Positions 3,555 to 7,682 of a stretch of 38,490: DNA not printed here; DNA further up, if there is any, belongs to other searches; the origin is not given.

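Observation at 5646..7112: PEP synthase carries a 489-aa Ser1 intein with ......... endonuclease and an additional zinc ribbon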

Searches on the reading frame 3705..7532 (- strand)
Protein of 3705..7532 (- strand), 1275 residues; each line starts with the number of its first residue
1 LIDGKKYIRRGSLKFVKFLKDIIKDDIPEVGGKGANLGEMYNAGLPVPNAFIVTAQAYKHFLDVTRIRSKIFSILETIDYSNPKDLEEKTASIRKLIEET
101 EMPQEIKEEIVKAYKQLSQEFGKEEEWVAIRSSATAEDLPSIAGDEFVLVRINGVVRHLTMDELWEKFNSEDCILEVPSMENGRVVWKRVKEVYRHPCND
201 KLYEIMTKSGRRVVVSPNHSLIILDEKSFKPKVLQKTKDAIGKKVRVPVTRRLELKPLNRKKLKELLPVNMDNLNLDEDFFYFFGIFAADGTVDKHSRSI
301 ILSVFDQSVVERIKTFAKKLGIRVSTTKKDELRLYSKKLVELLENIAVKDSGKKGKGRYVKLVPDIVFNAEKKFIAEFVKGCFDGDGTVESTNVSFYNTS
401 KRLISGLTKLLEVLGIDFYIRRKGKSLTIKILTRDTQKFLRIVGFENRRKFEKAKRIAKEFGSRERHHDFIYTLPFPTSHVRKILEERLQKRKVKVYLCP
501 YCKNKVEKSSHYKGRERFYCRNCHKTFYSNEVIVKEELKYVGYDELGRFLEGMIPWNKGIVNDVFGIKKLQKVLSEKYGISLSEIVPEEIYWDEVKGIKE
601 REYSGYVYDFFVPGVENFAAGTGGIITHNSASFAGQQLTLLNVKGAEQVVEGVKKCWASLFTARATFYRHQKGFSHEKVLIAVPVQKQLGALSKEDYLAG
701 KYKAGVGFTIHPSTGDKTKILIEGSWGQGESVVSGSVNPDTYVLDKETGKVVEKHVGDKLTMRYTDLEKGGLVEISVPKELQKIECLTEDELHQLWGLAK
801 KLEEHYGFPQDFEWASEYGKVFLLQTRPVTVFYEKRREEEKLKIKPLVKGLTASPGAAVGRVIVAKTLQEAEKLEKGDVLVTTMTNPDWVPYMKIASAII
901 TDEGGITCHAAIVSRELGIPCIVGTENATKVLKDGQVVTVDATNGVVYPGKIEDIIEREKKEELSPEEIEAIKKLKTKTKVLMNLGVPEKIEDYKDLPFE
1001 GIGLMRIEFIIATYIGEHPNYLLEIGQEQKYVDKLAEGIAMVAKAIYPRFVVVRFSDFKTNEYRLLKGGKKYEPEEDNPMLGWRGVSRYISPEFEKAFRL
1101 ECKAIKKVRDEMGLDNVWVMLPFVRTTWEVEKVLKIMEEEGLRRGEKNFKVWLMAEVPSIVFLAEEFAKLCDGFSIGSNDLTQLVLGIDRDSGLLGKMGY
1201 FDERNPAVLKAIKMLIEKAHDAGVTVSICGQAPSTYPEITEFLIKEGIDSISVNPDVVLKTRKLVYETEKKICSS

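Call 4: search_protein_families(library=pfam, proteins=[window:3705-7532:-], max_evalue=1)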
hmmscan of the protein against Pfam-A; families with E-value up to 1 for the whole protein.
window:3705-7532:- (1275 aa): 18 families
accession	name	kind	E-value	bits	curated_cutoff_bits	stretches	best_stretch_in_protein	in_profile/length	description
PF01326.24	PPDK_N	-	1.8e-104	350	27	2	630-840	116-320/328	Pyruvate phosphate dikinase, AMP/ATP-binding domain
PF02896.24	PEP-utilizers_C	-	5.4e-77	259.3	22.8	1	967-1268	8-291/293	PEP-utilising enzyme, PEP-binding domain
PF00391.29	PEP-utilizers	-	3.6e-29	100.6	23.1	1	875-945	2-72/72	PEP-utilising enzyme, mobile domain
PF14890.11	Intein_splicing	-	1.4e-19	70.9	35.8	1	159-629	10-155/155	Intein splicing domain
PF14528.11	LAGLIDADG_3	-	6.9e-18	65.1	22.5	2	374-453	2-79/82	LAGLIDADG-like domain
PF05204.19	Hom_end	-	1.1e-09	38.8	21.1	2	282-331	17-67/110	Homing endonuclease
PF09963.14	DUF2197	-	0.085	13.6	22.2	1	484-510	19-45/56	Uncharacterized protein conserved in bacteria (DUF2197)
PF06044.18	DpnI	-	0.18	11.9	26.7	1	495-527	30-63/183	Dam-replacing family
PF07191.17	Zn_ribbon_6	-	0.2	12.1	25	1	493-526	26-58/67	Double zinc ribbon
PF18509.6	MCR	-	0.23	11.5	30.4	1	509-524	9-24/30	Magnetochrome domain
PF03328.21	HpcH_HpaI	-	0.24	11.1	25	1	1117-1250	86-215/221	HpcH/HpaI aldolase/citrate lyase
PF01206.22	TusA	-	0.25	11.7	28.6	0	865-888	15-38/70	Sulfurtransferase TusA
PF02350.25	Epimerase_2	-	0.27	10.5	30.6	1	868-948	233-310/347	UDP-N-acetylglucosamine 2-epimerase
PF12385.14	Peptidase_C70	-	0.28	11.5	19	1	641-688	5-53/141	Papain-like cysteine protease AvrRpt2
PF25303.1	DUF7879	-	0.3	11.5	26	1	469-524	81-142/146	Family of unknown function (DUF7879)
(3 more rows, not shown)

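Call 5: search_protein_families(library=ncbifam, proteins=[window:3705-7532:-], max_evalue=1)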
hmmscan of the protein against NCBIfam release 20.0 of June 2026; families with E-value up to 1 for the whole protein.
window:3705-7532:- (1275 aa): 40 families (the best 25 are shown)
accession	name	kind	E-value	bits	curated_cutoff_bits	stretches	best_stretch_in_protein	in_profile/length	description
NF005057.0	PRK06464.1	equivalog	0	1020.3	598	2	630-1273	134-793/798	phosphoenolpyruvate synthase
TIGR01418.1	PEP_synth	equivalog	1.6e-297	989.1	739.75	2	630-1270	128-784/784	pyruvate, water dikinase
NF004878.0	PRK06241.1-3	subfamily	2.7e-107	359.9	945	3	630-834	125-316/891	phosphoenolpyruvate synthase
NF004877.0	PRK06241.1-2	subfamily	1.4e-95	321.4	866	3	630-834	126-317/869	phosphoenolpyruvate synthase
NF041857.1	RIF_Ptrans_rph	equivalog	1.7e-92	311.2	999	3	630-836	124-317/864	rifamycin-inactivating phosphotransferase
NF052631.1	prodigiosin_PigC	equivalog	2.7e-89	300.2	1300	3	629-835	106-303/883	prodigiosin ligase PigC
NF052632.1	undecylprod_RedH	equivalog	1.9e-87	294.2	1350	3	630-836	108-300/880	undecylprodigiosin ligase RedH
NF004879.0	PRK06241.1-4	equivalog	1.4e-86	291.4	976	3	630-836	126-319/868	phosphoenolpyruvate synthase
NF004881.0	PRK06241.2-2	equivalog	2.3e-80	271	883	3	630-833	122-314/898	phosphoenolpyruvate synthase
NF000283.1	RPH_KJ151292.1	equivalog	2.3e-66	224.6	1700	3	630-834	127-318/865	rifamycin-inactivating phosphotransferase Rph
NF004880.0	PRK06241.2-1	equivalog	2.2e-64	217.8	972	4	848-947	736-834/837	phosphoenolpyruvate synthase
NF004883.0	PRK06241.2-4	equivalog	9.6e-64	215.9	1063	3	630-834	138-332/928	phosphoenolpyruvate synthase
TIGR01828.1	pyru_phos_dikin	equivalog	7.6e-58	196.2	843.45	5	840-1010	381-560/865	pyruvate, phosphate dikinase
TIGR01417.1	PTS_I_fam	equivalog_domain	1.1e-50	172.7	341.7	1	898-1274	177-545/565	phosphoenolpyruvate--protein phosphotransferase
NF011491.0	PRK14898.1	equivalog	2.7e-40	138.2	783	2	86-482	23-445/860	DNA-directed RNA polymerase subunit A''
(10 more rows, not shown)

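Call 8: find_homologous_proteins(query=window:3705-7532:-, region=141-629)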
Query window:3705-7532:-, residues 141-629 (489 aa): 74 proteins with E <= 0.001 among 8000 candidates.
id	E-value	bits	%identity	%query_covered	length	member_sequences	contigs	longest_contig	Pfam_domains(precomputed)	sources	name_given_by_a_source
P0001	0.0e+0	1094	100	100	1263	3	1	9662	PF05204.20,PF00391.30,PF02896.25,PF14528.12,PF01326.25,PF14890.12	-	-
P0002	1.1e-161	557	53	100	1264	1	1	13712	PF05204.20,PF00391.30,PF02896.25,PF14528.12,PF01326.25,PF14890.12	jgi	jgi:pyruvate,water dikinase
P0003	2.0e-115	404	43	100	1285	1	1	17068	PF05204.20,PF00391.30,PF02896.25,PF14528.12,PF01326.25,PF14527.12,PF14890.12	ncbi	-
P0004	6.1e-102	360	39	100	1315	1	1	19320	PF00391.30,PF02896.25,PF14528.12,PF01326.25,PF14890.12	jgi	-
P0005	4.0e-99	351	41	100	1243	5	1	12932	PF05204.20,PF00391.30,PF02896.25,PF14528.12,PF01326.25,PF14890.12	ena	-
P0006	7.2e-99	350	38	100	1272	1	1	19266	PF05204.20,PF00391.30,PF02896.25,PF14528.12,PF01326.25,PF14890.12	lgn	-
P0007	4.2e-97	344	38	100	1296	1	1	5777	PF05204.20,PF00391.30,PF02896.25,PF14528.12,PF01326.25,PF14890.12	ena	-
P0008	4.9e-97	344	38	100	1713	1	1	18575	PF05204.20,PF00391.30,PF02896.25,PF14528.12,PF01326.25,PF14890.12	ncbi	-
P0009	1.3e-96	342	36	100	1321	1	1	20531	PF00391.30,PF02896.25,PF14528.12,PF01326.25,PF14890.12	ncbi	-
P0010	1.4e-96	342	38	100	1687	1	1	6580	PF05204.20,PF00391.30,PF02896.25,PF14528.12,PF01326.25,PF14890.12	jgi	jgi:pyruvate,water dikinase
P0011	3.0e-94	335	37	100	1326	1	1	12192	PF00391.30,PF02896.25,PF14528.12,PF01326.25,PF14890.12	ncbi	-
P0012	2.3e-93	332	38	100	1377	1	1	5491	PF05204.20,PF00391.30,PF02896.25,PF14528.12,PF01326.25,PF14890.12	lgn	-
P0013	3.0e-93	331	38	100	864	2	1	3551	PF05204.20,PF14528.12,PF01326.25,PF14890.12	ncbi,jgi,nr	ncbi:MAG: hypothetical protein DRP00_04055 [Candidatus Aenigmatarchaeota archaeon]|nr:MAG: hypotheti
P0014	4.4e-93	331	38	100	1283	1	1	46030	PF00391.30,PF02896.25,PF14528.12,PF01326.25,PF14890.12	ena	-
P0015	8.2e-93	330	36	100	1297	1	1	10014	PF00391.30,PF02896.25,PF14528.12,PF01326.25,PF14890.12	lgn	-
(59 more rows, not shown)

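Call 42: find_homologous_proteins(query=window:3705-7532:-, region=488-580, max_evalue=0.01)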
Query window:3705-7532:-, residues 488-580 (93 aa): 1 proteins with E <= 0.01 among 38 candidates.
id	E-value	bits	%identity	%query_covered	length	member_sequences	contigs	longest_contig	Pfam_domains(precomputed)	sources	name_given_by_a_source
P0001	8.8e-55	201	100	100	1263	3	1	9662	PF05204.20,PF00391.30,PF02896.25,PF14528.12,PF01326.25,PF14890.12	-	-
